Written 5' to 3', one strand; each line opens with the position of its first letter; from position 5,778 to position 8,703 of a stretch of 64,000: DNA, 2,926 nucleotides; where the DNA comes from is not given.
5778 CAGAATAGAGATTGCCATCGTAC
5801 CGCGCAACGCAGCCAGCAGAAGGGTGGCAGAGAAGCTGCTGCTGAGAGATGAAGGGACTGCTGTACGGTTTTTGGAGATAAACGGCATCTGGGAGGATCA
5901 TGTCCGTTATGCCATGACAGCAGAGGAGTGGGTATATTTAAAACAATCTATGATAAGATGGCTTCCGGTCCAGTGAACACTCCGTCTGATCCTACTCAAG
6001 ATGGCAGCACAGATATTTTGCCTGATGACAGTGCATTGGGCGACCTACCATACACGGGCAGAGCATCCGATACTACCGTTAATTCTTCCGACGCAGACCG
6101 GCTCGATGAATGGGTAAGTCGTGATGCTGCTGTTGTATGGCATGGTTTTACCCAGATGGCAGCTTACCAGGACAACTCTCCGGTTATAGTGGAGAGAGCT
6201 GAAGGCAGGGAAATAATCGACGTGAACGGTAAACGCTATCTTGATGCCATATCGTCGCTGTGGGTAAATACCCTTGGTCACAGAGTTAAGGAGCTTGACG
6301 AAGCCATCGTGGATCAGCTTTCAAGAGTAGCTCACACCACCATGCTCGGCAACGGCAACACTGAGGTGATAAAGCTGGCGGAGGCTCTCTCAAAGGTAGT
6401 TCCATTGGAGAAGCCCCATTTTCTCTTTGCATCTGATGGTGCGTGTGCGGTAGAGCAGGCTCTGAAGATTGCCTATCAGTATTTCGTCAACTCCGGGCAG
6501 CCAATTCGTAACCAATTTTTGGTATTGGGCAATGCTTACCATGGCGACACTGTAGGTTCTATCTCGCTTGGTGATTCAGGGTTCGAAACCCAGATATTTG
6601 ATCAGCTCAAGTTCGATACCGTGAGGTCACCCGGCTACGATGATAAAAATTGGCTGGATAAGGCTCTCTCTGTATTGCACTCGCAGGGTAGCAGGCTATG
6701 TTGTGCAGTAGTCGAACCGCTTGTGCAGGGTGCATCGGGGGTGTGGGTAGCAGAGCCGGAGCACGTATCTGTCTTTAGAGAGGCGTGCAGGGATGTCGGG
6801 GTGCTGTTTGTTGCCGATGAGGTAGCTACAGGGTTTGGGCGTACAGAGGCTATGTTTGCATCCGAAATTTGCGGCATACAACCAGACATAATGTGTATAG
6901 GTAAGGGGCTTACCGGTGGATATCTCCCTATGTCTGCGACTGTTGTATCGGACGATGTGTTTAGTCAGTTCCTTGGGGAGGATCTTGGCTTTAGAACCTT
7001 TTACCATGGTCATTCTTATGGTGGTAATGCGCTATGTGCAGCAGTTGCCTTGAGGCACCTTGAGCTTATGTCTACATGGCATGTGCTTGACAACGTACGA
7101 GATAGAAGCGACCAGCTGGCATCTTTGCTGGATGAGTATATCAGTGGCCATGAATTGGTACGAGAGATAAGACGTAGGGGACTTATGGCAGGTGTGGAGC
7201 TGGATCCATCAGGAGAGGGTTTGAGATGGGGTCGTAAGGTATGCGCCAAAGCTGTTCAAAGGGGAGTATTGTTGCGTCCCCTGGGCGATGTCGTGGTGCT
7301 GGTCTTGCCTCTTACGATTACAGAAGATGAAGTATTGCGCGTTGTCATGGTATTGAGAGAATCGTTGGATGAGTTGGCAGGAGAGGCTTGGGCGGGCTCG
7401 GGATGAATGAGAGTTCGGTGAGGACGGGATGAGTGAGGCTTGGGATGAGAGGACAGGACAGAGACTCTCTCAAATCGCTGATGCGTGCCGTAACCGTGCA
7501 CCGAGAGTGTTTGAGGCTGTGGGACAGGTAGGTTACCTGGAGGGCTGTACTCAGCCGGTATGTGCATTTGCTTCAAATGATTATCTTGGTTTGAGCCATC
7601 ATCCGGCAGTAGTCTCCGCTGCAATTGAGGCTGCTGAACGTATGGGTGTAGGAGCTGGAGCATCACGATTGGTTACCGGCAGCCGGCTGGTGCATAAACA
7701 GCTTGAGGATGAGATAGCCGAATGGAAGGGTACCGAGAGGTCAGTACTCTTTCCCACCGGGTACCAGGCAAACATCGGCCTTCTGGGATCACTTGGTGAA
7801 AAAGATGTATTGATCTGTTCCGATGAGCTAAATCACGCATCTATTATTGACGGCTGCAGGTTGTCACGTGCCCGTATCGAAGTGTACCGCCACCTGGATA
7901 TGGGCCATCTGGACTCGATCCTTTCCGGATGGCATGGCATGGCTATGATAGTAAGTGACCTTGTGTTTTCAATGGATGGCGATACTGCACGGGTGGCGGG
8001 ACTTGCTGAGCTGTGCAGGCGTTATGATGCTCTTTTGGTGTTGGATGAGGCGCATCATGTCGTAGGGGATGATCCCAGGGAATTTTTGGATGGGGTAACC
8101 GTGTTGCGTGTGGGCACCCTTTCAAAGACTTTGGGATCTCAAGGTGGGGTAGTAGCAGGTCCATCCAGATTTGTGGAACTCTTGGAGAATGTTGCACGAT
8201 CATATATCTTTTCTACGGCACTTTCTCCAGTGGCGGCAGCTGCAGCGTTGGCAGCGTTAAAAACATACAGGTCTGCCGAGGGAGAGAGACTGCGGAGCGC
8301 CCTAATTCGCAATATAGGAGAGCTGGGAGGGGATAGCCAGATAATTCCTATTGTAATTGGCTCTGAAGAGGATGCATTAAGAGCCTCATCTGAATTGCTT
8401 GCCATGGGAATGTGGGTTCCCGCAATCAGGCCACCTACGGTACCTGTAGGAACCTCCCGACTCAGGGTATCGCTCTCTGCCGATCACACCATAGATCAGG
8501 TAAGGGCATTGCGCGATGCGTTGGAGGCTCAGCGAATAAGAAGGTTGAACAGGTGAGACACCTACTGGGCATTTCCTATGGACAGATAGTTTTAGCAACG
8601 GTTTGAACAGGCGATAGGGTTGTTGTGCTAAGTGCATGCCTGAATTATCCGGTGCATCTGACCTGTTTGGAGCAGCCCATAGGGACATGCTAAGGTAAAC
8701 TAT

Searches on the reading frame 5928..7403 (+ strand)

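Call 31: search_protein_families(library=pfam, proteins=[window:5928-7403:+], max_evalue=0.00001)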
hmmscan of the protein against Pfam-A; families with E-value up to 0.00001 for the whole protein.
window:5928-7403:+ (492 aa): 1 family
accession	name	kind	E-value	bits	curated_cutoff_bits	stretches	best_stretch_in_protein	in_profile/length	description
PF00202.27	Aminotran_3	-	2.4e-84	283.8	30.5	1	78-473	3-396/403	Aminotransferase class-III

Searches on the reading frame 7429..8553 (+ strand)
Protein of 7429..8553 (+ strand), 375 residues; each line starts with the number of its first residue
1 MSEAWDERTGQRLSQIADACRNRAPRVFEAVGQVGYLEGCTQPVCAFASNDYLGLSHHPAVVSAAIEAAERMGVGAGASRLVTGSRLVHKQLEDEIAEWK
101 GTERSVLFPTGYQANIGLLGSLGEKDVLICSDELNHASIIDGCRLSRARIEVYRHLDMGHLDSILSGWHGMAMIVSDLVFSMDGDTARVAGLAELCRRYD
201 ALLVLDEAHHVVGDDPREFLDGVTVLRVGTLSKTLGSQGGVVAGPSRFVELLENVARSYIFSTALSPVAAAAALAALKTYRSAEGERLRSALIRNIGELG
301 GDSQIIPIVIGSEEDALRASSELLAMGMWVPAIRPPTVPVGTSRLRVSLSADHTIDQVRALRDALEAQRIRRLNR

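Call 31: search_protein_families(library=pfam, proteins=[window:7429-8553:+], max_evalue=0.00001)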
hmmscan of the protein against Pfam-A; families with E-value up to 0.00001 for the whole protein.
window:7429-8553:+ (375 aa): 1 family
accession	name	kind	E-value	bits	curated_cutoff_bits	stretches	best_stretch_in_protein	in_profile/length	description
PF00155.27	Aminotran_1_2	-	3e-47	162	19.7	1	45-365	4-361/361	Aminotransferase class I and II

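Call 51: find_homologous_proteins(query=window:7429-8553:+, max_evalue=1e-80)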
Query window:7429-8553:+ (375 aa): 5274 proteins with E <= 1e-80 among 8000 candidates; the best 120 are listed.
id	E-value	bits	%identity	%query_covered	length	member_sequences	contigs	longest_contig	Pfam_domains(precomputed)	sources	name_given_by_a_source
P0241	1.4e-241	819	100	100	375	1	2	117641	PF00155.28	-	-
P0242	4.2e-240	814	99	100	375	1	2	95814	PF00155.28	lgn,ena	-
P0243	8.3e-199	678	84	98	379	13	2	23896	PF00155.28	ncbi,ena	-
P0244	3.3e-196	669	86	95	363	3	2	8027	PF00155.28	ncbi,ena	-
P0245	2.0e-162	558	86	79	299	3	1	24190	PF00155.28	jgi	jgi:7-keto-8-aminopelargonate synthetase-like enzyme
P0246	2.3e-150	519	66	98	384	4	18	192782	PF00155.28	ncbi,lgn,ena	-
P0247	7.4e-129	448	60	97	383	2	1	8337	PF00155.28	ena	-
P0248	1.2e-128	447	60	96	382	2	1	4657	PF00155.28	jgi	jgi:8-amino-7-oxononanoate synthase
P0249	4.1e-127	442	61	98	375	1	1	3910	PF00155.28,PF01212.28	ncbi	-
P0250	1.1e-126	441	60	97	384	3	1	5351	PF00155.28,PF01212.28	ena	-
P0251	1.6e-126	440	60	97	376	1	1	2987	PF00155.28,PF01212.28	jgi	jgi:8-amino-7-oxononanoate synthase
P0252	2.3e-126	440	61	97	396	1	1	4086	PF00155.28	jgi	jgi:8-amino-7-oxononanoate synthase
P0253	2.6e-126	440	59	98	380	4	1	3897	PF00155.28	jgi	jgi:8-amino-7-oxononanoate synthase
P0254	2.6e-125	436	60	97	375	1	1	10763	PF00155.28,PF01212.28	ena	-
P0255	3.3e-124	433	61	97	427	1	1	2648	PF00155.28,PF01212.28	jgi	jgi:8-amino-7-oxononanoate synthase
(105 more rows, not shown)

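Call 52: find_encoding_contigs(protein=P0243, flank=10000, max_places=2)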
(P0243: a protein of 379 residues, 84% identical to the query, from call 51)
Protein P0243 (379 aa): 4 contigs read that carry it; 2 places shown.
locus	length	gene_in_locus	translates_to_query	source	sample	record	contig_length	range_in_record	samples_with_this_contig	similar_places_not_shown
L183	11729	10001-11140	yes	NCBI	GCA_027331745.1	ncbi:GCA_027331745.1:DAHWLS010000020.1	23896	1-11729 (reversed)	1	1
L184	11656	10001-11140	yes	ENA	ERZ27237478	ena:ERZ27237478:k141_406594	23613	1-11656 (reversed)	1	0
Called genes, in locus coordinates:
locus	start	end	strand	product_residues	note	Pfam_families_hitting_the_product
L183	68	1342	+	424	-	PF03952:Enolase_N, PF13378:MR_MLE_C (faint), PF00113:Enolase_C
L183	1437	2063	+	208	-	-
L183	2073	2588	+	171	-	PF04417:DUF501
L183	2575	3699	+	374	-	PF02541:Ppx-GppA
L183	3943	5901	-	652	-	PF13489:Methyltransf_23, PF08241:Methyltransf_11 (weak), PF08242:Methyltransf_12 (faint), PF00535:Glycos_transf_2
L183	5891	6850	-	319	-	PF13641:Glyco_tranf_2_3 (faint), PF00535:Glycos_transf_2 (faint)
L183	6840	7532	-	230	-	PF04989:RMNT_CmcI, PF13578:Methyltransf_24 (weak)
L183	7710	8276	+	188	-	PF13302:Acetyltransf_3, PF00583:Acetyltransf_1 (weak)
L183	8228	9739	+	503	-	PF00202:Aminotran_3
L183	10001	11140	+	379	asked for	PF00155:Aminotran_1_2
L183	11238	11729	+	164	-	?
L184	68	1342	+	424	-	PF03952:Enolase_N, PF13378:MR_MLE_C (faint), PF00113:Enolase_C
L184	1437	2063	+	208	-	-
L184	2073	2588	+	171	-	PF04417:DUF501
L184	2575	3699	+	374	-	PF02541:Ppx-GppA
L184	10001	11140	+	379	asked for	PF00155:Aminotran_1_2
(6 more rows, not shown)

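Call 53: find_encoding_contigs(protein=P0246, flank=4000, max_places=1)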
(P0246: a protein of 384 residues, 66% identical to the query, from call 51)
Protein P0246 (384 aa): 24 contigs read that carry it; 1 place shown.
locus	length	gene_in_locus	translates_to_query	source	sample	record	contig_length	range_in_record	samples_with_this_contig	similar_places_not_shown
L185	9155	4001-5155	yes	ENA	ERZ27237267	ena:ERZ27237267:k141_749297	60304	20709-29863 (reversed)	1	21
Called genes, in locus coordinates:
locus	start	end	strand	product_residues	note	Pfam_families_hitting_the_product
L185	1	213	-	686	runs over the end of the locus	PF08242:Methyltransf_12 (faint), PF00535:Glycos_transf_2, PF13641:Glyco_tranf_2_3 (weak)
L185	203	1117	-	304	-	PF13632:Glyco_trans_2_3 (weak), PF13641:Glyco_tranf_2_3 (weak)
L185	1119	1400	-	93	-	PF04989:RMNT_CmcI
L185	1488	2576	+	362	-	PF00583:Acetyltransf_1 (weak), PF13302:Acetyltransf_3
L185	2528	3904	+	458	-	PF00202:Aminotran_3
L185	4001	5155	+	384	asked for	PF00155:Aminotran_1_2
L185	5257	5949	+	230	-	PF07755:DUF1611 (faint), PF13500:AAA_26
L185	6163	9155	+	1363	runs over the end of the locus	PF16078:2-oxogl_dehyd_N, PF00198:2-oxoacid_dh, PF00676:E1_dh, PF02779:Transket_pyr, PF16870:OxoGdeHyase_C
